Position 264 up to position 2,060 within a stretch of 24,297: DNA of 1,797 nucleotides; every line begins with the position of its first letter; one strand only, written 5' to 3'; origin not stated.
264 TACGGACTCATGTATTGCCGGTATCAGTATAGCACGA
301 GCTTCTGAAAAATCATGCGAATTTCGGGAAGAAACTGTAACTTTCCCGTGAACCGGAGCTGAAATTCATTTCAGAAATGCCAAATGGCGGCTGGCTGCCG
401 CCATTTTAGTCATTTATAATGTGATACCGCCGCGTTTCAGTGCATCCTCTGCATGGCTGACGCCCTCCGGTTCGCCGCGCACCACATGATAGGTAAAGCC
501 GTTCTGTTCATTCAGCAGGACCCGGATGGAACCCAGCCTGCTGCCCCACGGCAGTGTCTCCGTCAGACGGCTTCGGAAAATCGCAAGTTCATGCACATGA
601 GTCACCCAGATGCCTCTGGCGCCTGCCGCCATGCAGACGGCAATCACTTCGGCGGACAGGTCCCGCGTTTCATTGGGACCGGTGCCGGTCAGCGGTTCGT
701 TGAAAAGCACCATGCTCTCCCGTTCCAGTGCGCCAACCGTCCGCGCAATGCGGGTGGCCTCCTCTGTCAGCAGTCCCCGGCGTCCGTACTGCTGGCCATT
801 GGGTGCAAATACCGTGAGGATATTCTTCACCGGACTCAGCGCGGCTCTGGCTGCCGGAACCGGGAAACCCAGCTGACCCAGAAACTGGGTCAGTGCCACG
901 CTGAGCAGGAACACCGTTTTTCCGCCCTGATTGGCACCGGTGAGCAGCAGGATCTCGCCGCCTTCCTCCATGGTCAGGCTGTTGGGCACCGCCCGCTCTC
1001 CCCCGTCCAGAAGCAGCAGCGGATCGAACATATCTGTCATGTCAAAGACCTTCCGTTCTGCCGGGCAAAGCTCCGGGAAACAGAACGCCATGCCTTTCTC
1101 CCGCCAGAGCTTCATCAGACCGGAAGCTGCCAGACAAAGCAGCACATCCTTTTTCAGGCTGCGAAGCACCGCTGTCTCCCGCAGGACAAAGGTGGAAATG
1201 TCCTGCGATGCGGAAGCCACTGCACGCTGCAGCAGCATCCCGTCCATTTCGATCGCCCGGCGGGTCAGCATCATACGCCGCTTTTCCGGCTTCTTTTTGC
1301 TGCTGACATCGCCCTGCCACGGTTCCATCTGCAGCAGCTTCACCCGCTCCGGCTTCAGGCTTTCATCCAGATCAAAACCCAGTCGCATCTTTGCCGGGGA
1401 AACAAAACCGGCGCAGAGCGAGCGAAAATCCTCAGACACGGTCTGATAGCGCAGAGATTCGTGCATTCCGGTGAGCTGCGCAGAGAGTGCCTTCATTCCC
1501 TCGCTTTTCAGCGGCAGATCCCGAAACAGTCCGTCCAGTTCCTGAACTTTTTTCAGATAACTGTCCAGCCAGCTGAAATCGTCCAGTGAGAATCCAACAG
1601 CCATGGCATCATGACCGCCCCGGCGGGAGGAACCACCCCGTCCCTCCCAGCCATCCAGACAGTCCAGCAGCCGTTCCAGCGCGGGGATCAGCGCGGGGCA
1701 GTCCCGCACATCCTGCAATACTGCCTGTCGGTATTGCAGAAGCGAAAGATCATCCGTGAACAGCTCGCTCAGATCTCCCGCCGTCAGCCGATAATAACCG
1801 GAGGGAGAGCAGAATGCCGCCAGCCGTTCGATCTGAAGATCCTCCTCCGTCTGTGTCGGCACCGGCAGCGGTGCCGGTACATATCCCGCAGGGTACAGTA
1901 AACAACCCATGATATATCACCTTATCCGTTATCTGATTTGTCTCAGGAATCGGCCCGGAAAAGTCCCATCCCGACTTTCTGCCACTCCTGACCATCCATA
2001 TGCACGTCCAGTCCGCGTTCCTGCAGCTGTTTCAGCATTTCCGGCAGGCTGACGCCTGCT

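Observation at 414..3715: Operon of two paralogous proteins that keep only the MutS domain-V ATPase, with altered Walker A and Walker B motifs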

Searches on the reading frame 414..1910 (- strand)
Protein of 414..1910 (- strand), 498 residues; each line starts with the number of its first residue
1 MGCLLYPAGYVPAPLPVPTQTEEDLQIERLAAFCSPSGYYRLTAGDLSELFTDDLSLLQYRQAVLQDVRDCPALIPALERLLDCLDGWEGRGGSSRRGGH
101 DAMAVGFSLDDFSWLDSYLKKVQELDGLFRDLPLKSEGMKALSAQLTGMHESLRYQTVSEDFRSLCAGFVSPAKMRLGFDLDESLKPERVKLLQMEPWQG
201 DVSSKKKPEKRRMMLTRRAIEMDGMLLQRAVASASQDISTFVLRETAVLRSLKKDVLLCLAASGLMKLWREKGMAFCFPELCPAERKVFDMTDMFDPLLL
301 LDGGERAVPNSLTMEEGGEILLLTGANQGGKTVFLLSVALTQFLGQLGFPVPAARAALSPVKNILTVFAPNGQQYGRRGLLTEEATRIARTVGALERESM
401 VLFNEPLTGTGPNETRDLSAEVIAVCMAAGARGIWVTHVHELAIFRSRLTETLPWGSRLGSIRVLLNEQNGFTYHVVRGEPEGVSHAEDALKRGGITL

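Call 3: search_protein_families(library=pfam, proteins=[window:414-1910:-], max_evalue=1)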
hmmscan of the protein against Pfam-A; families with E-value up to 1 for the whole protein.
window:414-1910:- (498 aa): 2 families
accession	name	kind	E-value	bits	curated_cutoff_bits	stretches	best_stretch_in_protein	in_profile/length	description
PF00488.27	MutS_V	-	1.8e-13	51.3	30.2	1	322-449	2-130/188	MutS domain V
PF13481.12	AAA_25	-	0.13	12.4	27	1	317-346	32-61/195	AAA domain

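Call 4: search_protein_families(library=ncbifam, proteins=[window:414-1910:-], max_evalue=1)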
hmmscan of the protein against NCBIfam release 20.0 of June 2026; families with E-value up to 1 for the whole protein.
window:414-1910:- (498 aa): 4 families
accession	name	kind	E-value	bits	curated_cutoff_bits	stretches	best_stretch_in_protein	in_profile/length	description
NF052383.1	ATPase_KamC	equivalog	2.3e-19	69.6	300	1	300-442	291-431/508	lysine 5,6-aminomutase reactivase ATPase KamC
TIGR01069.2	mutS2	equivalog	1.7e-18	66.4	400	1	285-446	297-456/790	endonuclease MutS2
NF003810.1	PRK05399.1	equivalog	1.1e-14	54.2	480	1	276-450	560-736/793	DNA mismatch repair protein MutS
TIGR01070.1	mutS1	equivalog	3.7e-14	52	641.7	1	307-450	581-725/840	DNA mismatch repair protein MutS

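Call 5: search_protein_families(library=padloc, proteins=[window:414-1910:-], max_evalue=1)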
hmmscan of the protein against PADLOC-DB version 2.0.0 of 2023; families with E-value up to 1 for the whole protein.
window:414-1910:- (498 aa): 1 family
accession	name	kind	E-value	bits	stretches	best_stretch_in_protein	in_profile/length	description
PDLC04140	mad8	-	0.0058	14.2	1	302-410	12-86/314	mads_8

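Call 13: find_homologous_proteins(query=window:414-1910:-)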
Query window:414-1910:- (498 aa): 204 proteins with E <= 0.001 among 8000 candidates; the best 120 are listed.
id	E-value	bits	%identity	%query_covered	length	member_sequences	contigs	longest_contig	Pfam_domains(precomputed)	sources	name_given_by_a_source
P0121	0.0e+0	1120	100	100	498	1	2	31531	PF00488.28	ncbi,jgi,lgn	-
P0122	4.2e-271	918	83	100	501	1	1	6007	PF00488.28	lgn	-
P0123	8.2e-243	825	74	100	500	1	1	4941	PF00488.28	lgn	-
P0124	7.5e-195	666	61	100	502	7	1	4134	PF00488.28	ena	-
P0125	8.5e-193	660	61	100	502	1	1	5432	PF00488.28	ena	-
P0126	8.1e-192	656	61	100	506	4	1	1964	PF00488.28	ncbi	-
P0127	1.5e-191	656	60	100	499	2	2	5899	PF00488.28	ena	-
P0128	2.8e-191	655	61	100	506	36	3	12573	PF00488.28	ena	-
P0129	4.7e-191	654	61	100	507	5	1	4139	PF00488.28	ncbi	-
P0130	5.1e-191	654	61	100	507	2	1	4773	PF00488.28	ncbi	-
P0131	7.7e-191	653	63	100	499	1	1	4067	PF00488.28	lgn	-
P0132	3.9e-190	651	61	100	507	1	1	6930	PF00488.28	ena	-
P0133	7.3e-190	650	61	100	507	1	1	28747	PF00488.28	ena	-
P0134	8.1e-190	650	61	100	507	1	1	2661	PF00488.28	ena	-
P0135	9.4e-190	650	61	100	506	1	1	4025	PF00488.28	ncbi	-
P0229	2.3e-52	197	29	92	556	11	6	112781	PF00488.28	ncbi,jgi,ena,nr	ncbi:MAG TPA: hypothetical protein PKX70_08745 [Oscillospiraceae bacterium]|nr:hypothetical protein 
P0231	1.1e-22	99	27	54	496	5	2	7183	PF00488.28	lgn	-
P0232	1.8e-21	95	25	99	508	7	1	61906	PF00488.28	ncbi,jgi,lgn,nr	ncbi:MAG: DNA mismatch repair protein MutS [Thermaceae bacterium]|nr:DNA mismatch repair protein Mut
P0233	2.1e-21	94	28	54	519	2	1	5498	PF00488.28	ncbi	-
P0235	1.6e-20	92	27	96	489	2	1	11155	PF00488.28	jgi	jgi:DNA mismatch repair ATPase MutS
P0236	2.0e-20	91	25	54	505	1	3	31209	PF00488.28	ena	-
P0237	2.5e-19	88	29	49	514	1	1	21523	PF00488.28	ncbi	-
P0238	2.6e-19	88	24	88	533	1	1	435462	PF00488.28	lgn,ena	-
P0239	2.6e-19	88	23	98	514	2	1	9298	PF00488.28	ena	-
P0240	3.2e-19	87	30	49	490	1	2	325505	PF00488.28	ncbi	-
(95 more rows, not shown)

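Call 18: search_protein_families(library=ncbifam, proteins=[P0229, P0231, P0232, P0233, P0235, P0236, P0237, P0238, P0239, P0240], max_evalue=0.00001)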
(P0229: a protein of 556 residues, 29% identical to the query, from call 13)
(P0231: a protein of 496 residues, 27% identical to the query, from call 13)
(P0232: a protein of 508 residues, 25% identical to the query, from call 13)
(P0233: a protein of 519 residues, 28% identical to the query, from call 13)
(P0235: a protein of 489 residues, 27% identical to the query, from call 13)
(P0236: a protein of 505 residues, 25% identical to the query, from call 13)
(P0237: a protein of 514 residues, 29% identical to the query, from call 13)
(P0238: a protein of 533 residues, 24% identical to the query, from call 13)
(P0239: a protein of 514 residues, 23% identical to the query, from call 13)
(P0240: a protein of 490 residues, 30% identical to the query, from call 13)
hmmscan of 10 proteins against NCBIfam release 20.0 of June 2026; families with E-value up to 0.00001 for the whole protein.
P0229 (556 aa): 4 families
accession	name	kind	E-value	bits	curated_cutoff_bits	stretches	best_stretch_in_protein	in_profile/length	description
NF003810.1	PRK05399.1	equivalog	1e-24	87.3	480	1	316-495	555-735/793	DNA mismatch repair protein MutS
NF052383.1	ATPase_KamC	equivalog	4.5e-22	78.5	300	1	321-495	266-439/508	lysine 5,6-aminomutase reactivase ATPase KamC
TIGR01070.1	mutS1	equivalog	1.1e-20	73.6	641.7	1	317-497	548-726/840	DNA mismatch repair protein MutS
TIGR01069.2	mutS2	equivalog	8.3e-19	67.4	400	1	324-548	292-501/790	endonuclease MutS2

P0231 (496 aa): 4 families
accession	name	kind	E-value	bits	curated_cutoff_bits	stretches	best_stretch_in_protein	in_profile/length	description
NF003810.1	PRK05399.1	equivalog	3.6e-26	92.1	480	1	259-488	537-771/793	DNA mismatch repair protein MutS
TIGR01069.2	mutS2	equivalog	6.1e-26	91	400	1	305-451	310-458/790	endonuclease MutS2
NF052383.1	ATPase_KamC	equivalog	2.4e-24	86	300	1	282-446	266-432/508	lysine 5,6-aminomutase reactivase ATPase KamC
TIGR01070.1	mutS1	equivalog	2.4e-23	82.4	641.7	1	248-488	519-760/840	DNA mismatch repair protein MutS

P0232 (508 aa): 4 families
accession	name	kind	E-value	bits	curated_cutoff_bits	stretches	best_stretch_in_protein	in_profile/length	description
NF052383.1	ATPase_KamC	equivalog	1.2e-20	73.8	300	1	322-443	307-428/508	lysine 5,6-aminomutase reactivase ATPase KamC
TIGR01069.2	mutS2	equivalog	2.6e-20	72.4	400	1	291-442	298-448/790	endonuclease MutS2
TIGR01070.1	mutS1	equivalog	8.3e-18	64.1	641.7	1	260-486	529-757/840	DNA mismatch repair protein MutS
NF003810.1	PRK05399.1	equivalog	8.5e-18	64.4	480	1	260-448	537-730/793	DNA mismatch repair protein MutS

P0233 (519 aa): 4 families
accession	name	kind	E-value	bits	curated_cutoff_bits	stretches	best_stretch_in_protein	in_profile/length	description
NF052383.1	ATPase_KamC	equivalog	2.4e-20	72.8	300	1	338-458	308-428/508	lysine 5,6-aminomutase reactivase ATPase KamC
TIGR01069.2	mutS2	equivalog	3e-20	72.2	400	1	324-468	313-459/790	endonuclease MutS2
NF003810.1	PRK05399.1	equivalog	5.7e-20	71.6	480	1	330-501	593-768/793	DNA mismatch repair protein MutS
TIGR01070.1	mutS1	equivalog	2.5e-19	69.1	641.7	1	326-503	580-759/840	DNA mismatch repair protein MutS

P0235 (489 aa): 4 families
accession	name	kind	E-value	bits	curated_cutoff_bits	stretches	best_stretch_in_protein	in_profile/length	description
NF052383.1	ATPase_KamC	equivalog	3.3e-18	65.8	300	1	307-448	307-448/508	lysine 5,6-aminomutase reactivase ATPase KamC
TIGR01069.2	mutS2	equivalog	4.2e-18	65.1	400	1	274-466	295-486/790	endonuclease MutS2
NF003810.1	PRK05399.1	equivalog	1.3e-17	63.7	480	1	306-470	600-767/793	DNA mismatch repair protein MutS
TIGR01070.1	mutS1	equivalog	7.8e-15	54.3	641.7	1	300-436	584-722/840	DNA mismatch repair protein MutS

P0236 (505 aa): 4 families
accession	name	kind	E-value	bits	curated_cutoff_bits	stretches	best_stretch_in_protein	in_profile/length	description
NF052383.1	ATPase_KamC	equivalog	2.2e-22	79.5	300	1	325-445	309-429/508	lysine 5,6-aminomutase reactivase ATPase KamC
TIGR01069.2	mutS2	equivalog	5e-20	71.4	400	1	312-443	315-448/790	endonuclease MutS2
NF003810.1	PRK05399.1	equivalog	5.8e-20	71.6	480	1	316-448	593-729/793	DNA mismatch repair protein MutS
TIGR01070.1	mutS1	equivalog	1.2e-18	66.9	641.7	1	309-448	577-718/840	DNA mismatch repair protein MutS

P0237 (514 aa): 4 families
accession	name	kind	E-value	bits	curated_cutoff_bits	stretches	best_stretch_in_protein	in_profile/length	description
NF052383.1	ATPase_KamC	equivalog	1.7e-22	79.9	300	1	327-449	309-431/508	lysine 5,6-aminomutase reactivase ATPase KamC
TIGR01069.2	mutS2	equivalog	2.2e-20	72.6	400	1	314-451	315-454/790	endonuclease MutS2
NF003810.1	PRK05399.1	equivalog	2.7e-20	72.6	480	1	313-489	588-768/793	DNA mismatch repair protein MutS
TIGR01070.1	mutS1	equivalog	1.5e-19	69.9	641.7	1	313-489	579-757/840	DNA mismatch repair protein MutS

P0238 (533 aa): 4 families
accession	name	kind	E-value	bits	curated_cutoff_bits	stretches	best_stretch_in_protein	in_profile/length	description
NF052383.1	ATPase_KamC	equivalog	8.8e-20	71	300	1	344-467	307-430/508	lysine 5,6-aminomutase reactivase ATPase KamC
TIGR01069.2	mutS2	equivalog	6.7e-17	61.1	400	2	333-380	315-363/790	endonuclease MutS2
NF003810.1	PRK05399.1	equivalog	3.6e-16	59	480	1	334-470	590-730/793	DNA mismatch repair protein MutS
TIGR01070.1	mutS1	equivalog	5.7e-15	54.7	641.7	1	333-507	580-756/840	DNA mismatch repair protein MutS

P0239 (514 aa): 4 families
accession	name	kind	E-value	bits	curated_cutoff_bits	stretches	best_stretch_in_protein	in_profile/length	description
NF052383.1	ATPase_KamC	equivalog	2.1e-20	73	300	1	322-449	306-432/508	lysine 5,6-aminomutase reactivase ATPase KamC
NF003810.1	PRK05399.1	equivalog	3.7e-20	72.2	480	1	314-459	590-739/793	DNA mismatch repair protein MutS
TIGR01069.2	mutS2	equivalog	5.4e-19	68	400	1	313-454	315-458/790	endonuclease MutS2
TIGR01070.1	mutS1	equivalog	8.5e-17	60.8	641.7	1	312-450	579-719/840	DNA mismatch repair protein MutS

P0240 (490 aa): 4 families
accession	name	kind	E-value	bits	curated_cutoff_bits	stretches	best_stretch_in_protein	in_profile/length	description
TIGR01069.2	mutS2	equivalog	1.5e-21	76.5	400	2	278-360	288-369/790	endonuclease MutS2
NF052383.1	ATPase_KamC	equivalog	4.1e-20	72.1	300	1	276-441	263-430/508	lysine 5,6-aminomutase reactivase ATPase KamC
NF003810.1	PRK05399.1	equivalog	1.2e-15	57.2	480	1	276-485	557-771/793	DNA mismatch repair protein MutS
TIGR01070.1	mutS1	equivalog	2.7e-13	49.2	641.7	1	278-484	551-759/840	DNA mismatch repair protein MutS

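Call 28: find_encoding_contigs(protein=P0229, flank=8000, max_places=3)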
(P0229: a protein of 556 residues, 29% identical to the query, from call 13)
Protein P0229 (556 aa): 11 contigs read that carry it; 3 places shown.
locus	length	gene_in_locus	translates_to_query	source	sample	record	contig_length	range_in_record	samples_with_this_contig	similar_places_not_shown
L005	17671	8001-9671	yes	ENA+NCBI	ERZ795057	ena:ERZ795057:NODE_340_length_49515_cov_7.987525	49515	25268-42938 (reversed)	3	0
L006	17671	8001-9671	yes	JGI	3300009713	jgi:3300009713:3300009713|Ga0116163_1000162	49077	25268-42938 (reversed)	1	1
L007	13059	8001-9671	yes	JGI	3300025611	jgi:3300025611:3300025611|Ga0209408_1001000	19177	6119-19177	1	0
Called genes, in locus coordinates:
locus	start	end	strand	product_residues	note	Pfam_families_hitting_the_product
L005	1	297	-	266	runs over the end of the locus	PF02811:PHP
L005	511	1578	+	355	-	PF01208:URO-D (weak)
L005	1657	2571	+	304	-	PF00165:HTH_AraC (faint), PF12833:HTH_18, PF06445:GyrI-like, PF14526:Cass2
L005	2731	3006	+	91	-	PF06135:IreB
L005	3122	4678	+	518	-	-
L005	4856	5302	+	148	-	PF01741:MscL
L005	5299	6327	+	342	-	PF01551:Peptidase_M23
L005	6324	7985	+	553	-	PF00488:MutS_V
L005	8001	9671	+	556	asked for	PF00488:MutS_V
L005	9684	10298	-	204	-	-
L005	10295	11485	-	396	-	PF00817:IMS, PF11799:IMS_C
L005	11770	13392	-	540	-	PF16586:DUF5060, PF13204:Apiosidase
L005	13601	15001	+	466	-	PF00753:Lactamase_B, PF23023:Anti-Pycsar_Apyc1 (weak), PF12706:Lactamase_B_2 (faint), PF02805:Ada_Zn_binding (weak), PF19746:DUF6233 (faint), PF02805:Ada_Zn_binding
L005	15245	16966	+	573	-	PF07969:Amidohydro_3 (faint), PF01979:Amidohydro_1, PF13382:Adenine_deam_C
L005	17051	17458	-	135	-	PF14539:DUF4442 (weak), PF03061:4HBT (weak)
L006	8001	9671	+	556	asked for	PF00488:MutS_V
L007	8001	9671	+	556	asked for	PF00488:MutS_V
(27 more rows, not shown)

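Call 29: find_encoding_contigs(protein=P0232, flank=8000, max_places=2)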
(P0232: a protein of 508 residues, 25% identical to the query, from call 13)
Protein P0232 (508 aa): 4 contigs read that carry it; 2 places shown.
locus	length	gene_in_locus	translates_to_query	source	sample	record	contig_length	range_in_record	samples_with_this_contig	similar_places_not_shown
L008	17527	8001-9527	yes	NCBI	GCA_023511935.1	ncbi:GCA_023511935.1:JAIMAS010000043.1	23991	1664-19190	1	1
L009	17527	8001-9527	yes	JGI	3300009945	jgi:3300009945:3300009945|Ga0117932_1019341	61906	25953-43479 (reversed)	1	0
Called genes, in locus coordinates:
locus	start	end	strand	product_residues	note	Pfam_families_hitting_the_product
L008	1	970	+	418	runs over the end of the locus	PF13187:Fer4_9 (faint), PF12800:Fer4_4 (faint), PF12838:Fer4_7, PF13183:Fer4_8, PF13237:Fer4_10 (weak), PF13484:Fer4_16 (weak), PF13534:Fer4_17, PF02754:CCG, +1 more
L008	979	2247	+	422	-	PF13660:DUF4147, PF05161:MOFRL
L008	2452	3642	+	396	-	PF00999:Na_H_Exchanger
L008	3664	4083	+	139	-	PF00582:Usp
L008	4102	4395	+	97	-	PF02680:DUF211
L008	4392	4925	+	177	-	-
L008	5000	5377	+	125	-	PF02537:CRCB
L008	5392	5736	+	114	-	PF02641:DUF190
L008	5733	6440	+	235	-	PF00149:Metallophos, PF12850:Metallophos_2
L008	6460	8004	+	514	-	PF00488:MutS_V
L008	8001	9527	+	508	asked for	PF00488:MutS_V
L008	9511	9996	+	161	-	-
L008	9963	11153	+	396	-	PF07690:MFS_1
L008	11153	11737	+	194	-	PF19538:DUF6062 (faint)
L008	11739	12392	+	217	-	-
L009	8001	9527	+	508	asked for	PF00488:MutS_V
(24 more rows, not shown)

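Call 30: find_encoding_contigs(protein=P0238, flank=8000, max_places=2)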
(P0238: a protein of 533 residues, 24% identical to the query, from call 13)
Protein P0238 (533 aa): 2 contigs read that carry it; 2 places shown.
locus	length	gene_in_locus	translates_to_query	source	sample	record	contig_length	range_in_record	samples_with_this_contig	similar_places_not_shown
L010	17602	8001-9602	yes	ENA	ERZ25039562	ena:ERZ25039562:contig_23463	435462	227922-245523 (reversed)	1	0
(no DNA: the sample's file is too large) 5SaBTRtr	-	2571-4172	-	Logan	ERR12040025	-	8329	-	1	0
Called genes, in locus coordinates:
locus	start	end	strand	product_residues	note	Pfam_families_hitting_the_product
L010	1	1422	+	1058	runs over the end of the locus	PF00873:ACR_tran, PF03176:MMPL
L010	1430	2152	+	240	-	PF24684:Vgb_lyase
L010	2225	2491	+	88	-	PF01527:HTH_Tnp_1, PF13384:HTH_23 (weak), PF13518:HTH_28 (weak), PF13551:HTH_29 (weak)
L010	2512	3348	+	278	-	PF13276:HTH_21, PF00665:rve, PF13683:rve_3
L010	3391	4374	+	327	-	PF04015:DUF362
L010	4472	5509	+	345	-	-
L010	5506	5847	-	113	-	PF11969:DcpS_C, PF01230:HIT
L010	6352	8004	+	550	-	PF00488:MutS_V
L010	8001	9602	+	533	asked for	PF00488:MutS_V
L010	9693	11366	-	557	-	PF00350:Dynamin_N, PF01926:MMR_HSR1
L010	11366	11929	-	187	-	PF00719:Pyrophosphatase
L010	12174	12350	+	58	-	-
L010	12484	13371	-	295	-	PF00582:Usp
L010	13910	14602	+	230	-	PF00149:Metallophos, PF12850:Metallophos_2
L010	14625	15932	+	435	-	PF03952:Enolase_N, PF00113:Enolase_C, PF13378:MR_MLE_C (weak)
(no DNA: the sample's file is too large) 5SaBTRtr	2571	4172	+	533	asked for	PF00488:MutS_V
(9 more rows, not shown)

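Call 31: find_encoding_contigs(protein=P0240, flank=8000, max_places=2)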
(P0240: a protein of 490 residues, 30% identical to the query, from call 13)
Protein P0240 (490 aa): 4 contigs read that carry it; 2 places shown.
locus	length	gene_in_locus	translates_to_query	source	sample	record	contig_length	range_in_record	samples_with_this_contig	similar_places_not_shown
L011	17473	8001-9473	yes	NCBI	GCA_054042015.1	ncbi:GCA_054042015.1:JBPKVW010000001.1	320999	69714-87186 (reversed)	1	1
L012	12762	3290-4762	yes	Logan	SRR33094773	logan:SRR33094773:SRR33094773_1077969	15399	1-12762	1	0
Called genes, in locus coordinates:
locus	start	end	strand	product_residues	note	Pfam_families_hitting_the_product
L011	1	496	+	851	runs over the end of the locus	PF08335:GlnD_UR_UTase, PF01966:HD, PF01842:ACT (faint), PF24931:ACT_ACR9_3rd (weak)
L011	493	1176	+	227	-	PF12945:PilZNR, PF07238:PilZ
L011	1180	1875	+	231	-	PF12945:PilZNR, PF07238:PilZ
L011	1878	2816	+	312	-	PF00294:PfkB, PF08543:Phos_pyr_kin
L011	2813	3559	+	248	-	PF02348:CTP_transf_3, PF12804:NTP_transf_3 (faint)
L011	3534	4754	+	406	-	PF02441:Flavoprotein, PF04127:DFP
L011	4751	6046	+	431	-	PF00815:Histidinol_dh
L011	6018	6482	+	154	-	PF00583:Acetyltransf_1, PF13673:Acetyltransf_10, PF13508:Acetyltransf_7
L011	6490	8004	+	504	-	PF00488:MutS_V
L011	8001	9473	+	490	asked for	PF00488:MutS_V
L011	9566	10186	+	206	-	PF00117:GATase, PF01174:SNO (faint), PF07685:GATase_3 (weak)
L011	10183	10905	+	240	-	PF00977:His_biosynth, PF01207:Dus (faint)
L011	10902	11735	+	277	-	PF00753:Lactamase_B, PF23023:Anti-Pycsar_Apyc1 (weak), PF12706:Lactamase_B_2 (weak)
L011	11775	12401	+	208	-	PF01557:FAA_hydrolase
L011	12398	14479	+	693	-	PF02516:STT3, PF21436:STT3-PglB_core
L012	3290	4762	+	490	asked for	PF00488:MutS_V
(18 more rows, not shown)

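Call 34: find_related_loci(query=A1, collection=genome_contigs, flank=6000)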
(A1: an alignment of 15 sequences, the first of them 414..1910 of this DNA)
Query A1 (498 aa) in genome_contigs; peptide patterns used: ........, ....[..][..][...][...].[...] (x = any residue, [..] = any of these).
599 stretches matched a pattern (row limit reached: there are more); 563 encode a relative of the query (tblastn E <= 1e-3); the best 80 are kept; 80 distinct loci.
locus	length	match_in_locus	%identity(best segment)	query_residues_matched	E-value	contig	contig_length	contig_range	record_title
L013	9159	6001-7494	56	1-498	0e+0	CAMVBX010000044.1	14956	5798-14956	MAG TPA_asm: uncultured Clostridia bacterium isolate SRR8387715_bin.32_metaWRAP_v1.3_MAG genome assembly, contig: ERZ142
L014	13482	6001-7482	47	1-498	2e-146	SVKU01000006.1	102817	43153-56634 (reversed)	MAG: Oscillospiraceae bacterium isolate SIG469 NODE_1164_length_102817_cov_2.133255, whole genome shotgun sequence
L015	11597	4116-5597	44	1-496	1e-127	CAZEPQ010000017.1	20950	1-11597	MAG TPA_asm: uncultured Oscillospiraceae bacterium isolate SRP315200_co1_945 genome assembly, contig: NODE_4532_length_2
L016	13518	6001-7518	30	41-498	4e-54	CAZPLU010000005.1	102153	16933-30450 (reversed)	MAG TPA_asm: uncultured Eubacteriales bacterium isolate binchicken_co39_213 genome assembly, contig: NODE_364_length_102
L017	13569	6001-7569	28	4-498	9e-44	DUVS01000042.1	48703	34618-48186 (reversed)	MAG TPA_asm: Bacillota bacterium isolate AS08sgBPME_46 269786_AS08, whole genome shotgun sequence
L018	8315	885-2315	28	47-498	3e-43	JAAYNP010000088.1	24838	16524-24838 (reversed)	MAG: Bacillota bacterium isolate AS21ysBPME_219 161376_AS21, whole genome shotgun sequence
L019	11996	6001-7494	28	47-498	7e-42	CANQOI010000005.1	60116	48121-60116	MAG: uncultured Clostridia bacterium isolate Lapin-032__bin8 genome assembly, contig: Lapin-032__NODE_880_length_60116_c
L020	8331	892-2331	27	46-498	2e-41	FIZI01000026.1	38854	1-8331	uncultured Clostridia bacterium genome assembly, contig: 2044, whole genome shotgun sequence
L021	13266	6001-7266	27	54-443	3e-41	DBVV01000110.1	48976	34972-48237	MAG TPA_asm: Mageeibacillus sp. UBA1255 UBA1255_contig_119570, whole genome shotgun sequence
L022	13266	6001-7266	27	54-443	6e-41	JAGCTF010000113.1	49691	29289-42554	MAG: Clostridia bacterium isolate RGIG10101 Yak_Rumen-1__c920756, whole genome shotgun sequence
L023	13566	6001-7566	25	4-498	6e-39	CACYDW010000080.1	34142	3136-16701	MAG: uncultured Ruminococcus sp. isolate RUG11851 genome assembly, contig: RUG11851_asm_80, whole genome shotgun sequenc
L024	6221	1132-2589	26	60-498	1e-36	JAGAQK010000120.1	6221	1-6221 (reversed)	MAG: Clostridia bacterium isolate RGIG8679 Water_deer_Colon-2__c349924, whole genome shotgun sequence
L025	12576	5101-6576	28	54-498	1e-36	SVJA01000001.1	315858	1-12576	MAG: Oscillospiraceae bacterium isolate SIG423 NODE_60_length_315858_cov_2.315303, whole genome shotgun sequence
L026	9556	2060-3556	25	52-497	9e-37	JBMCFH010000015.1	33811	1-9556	MAG: Chloroflexota bacterium isolate C5M10_3 NODE_321_length_33811_cov_19.969457, whole genome shotgun sequence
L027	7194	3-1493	28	19-497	8e-36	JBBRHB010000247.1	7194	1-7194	MAG: Chloroflexales bacterium isolate Co_metawrap_2681 Cmw_2681_k141_14392257_length_7194_cov_8.0000, whole genome shotg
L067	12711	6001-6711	29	247-489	3e-24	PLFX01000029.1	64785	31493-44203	MAG: Solirubrobacterales bacterium isolate bog_583 73.20110800_S3D.66_contig_9191, whole genome shotgun sequence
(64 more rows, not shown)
